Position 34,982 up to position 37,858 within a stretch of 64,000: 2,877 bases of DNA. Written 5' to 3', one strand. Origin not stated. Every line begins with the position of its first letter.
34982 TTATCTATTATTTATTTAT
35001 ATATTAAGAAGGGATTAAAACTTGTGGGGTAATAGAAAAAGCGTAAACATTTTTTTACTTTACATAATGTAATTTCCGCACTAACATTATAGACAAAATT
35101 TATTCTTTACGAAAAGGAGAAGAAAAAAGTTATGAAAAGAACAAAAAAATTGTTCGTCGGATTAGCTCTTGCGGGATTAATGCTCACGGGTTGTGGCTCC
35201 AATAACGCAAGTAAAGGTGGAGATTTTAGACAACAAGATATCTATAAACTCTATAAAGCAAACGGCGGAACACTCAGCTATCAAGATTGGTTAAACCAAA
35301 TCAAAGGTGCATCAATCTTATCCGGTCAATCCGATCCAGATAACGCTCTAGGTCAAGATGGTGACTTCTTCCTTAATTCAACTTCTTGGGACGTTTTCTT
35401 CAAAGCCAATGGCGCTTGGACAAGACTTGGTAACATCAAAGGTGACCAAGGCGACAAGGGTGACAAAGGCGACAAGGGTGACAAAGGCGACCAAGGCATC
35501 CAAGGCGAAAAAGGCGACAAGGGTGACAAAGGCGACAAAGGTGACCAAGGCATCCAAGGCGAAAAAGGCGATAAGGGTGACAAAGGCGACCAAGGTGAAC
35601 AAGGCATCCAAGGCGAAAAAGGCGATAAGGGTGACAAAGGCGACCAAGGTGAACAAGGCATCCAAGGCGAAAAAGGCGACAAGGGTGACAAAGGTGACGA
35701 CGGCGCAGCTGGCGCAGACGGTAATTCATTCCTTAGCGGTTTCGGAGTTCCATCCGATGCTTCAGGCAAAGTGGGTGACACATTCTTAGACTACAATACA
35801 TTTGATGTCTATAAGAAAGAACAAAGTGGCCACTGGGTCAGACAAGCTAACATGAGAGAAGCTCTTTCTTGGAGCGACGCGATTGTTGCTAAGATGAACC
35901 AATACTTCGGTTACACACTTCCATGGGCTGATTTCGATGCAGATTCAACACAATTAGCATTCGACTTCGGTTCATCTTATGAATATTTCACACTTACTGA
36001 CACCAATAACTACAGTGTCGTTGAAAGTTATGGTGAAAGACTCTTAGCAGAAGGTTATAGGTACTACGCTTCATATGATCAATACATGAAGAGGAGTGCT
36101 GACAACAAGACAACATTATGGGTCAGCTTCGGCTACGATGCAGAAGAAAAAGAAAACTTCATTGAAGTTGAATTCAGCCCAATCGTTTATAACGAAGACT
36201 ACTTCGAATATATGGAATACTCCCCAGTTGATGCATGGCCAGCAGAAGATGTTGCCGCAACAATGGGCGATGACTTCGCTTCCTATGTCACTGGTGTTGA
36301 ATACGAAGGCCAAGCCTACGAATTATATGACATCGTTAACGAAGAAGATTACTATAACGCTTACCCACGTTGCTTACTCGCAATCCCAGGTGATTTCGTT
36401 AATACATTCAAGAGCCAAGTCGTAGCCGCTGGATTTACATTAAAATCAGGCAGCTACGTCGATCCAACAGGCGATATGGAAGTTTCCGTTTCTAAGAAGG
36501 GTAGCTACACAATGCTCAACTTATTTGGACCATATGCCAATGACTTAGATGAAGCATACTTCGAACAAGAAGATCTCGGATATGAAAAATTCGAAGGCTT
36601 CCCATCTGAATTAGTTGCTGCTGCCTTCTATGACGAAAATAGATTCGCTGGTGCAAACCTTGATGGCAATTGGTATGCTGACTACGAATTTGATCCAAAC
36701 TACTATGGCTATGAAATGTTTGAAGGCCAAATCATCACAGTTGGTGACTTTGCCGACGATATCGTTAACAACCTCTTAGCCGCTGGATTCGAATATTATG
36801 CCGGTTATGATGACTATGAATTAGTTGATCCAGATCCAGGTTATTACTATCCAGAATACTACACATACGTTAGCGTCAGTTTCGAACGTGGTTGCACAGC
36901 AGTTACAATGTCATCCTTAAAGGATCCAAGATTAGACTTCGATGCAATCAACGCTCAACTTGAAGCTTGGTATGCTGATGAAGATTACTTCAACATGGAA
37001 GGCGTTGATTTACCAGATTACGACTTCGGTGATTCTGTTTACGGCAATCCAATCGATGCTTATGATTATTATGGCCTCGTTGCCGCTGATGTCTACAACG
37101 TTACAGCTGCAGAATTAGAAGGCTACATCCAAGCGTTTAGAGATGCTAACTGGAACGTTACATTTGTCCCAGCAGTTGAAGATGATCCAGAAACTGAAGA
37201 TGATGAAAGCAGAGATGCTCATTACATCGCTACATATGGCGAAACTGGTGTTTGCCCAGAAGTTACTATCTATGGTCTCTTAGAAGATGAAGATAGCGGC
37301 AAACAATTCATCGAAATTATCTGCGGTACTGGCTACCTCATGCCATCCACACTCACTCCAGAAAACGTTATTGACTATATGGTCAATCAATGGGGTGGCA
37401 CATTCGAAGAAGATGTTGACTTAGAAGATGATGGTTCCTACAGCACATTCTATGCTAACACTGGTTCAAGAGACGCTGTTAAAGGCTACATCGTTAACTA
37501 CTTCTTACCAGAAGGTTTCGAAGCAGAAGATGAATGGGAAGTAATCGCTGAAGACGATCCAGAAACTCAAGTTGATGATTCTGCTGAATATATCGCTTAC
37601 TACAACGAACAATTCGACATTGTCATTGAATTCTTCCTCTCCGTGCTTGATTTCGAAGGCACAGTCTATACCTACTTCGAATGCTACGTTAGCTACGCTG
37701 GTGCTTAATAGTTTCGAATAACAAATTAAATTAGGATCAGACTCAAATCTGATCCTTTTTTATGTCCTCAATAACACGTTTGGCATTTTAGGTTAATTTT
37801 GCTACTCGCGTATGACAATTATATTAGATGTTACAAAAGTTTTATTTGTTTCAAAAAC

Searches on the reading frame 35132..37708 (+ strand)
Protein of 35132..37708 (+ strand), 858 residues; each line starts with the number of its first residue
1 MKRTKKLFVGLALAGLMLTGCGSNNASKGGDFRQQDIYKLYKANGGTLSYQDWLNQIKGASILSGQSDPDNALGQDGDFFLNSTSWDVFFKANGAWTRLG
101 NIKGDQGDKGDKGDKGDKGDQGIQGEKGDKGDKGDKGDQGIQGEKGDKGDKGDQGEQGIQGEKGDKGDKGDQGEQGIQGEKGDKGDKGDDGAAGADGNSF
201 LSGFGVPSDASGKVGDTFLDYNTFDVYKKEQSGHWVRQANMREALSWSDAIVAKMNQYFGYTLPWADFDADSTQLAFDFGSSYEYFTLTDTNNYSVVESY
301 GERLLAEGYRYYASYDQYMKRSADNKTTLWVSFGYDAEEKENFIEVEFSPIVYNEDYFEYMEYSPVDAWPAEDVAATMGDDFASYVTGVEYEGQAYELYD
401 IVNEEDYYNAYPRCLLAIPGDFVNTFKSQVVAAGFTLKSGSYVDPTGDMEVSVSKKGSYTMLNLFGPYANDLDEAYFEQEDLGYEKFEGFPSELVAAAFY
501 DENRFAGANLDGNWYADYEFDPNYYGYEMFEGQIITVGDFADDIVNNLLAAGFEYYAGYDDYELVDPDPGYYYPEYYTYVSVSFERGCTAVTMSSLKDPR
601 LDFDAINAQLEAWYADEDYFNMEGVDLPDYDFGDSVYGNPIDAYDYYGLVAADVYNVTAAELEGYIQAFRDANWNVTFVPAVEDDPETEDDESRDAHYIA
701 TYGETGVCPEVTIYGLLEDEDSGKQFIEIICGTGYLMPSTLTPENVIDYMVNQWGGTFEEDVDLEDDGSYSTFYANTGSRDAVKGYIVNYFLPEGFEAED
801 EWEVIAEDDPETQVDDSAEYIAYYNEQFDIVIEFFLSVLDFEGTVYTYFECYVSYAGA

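Call 10: search_protein_families(library=pfam, proteins=[window:35132-37708:+], max_evalue=0.001)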
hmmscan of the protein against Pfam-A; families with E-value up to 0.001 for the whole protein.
window:35132-37708:+ (858 aa): 1 family
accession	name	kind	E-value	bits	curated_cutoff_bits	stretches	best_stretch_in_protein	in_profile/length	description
PF01391.23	Collagen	-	4.3e-16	58.9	27.2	2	104-158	4-58/60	Collagen triple helix repeat (20 copies)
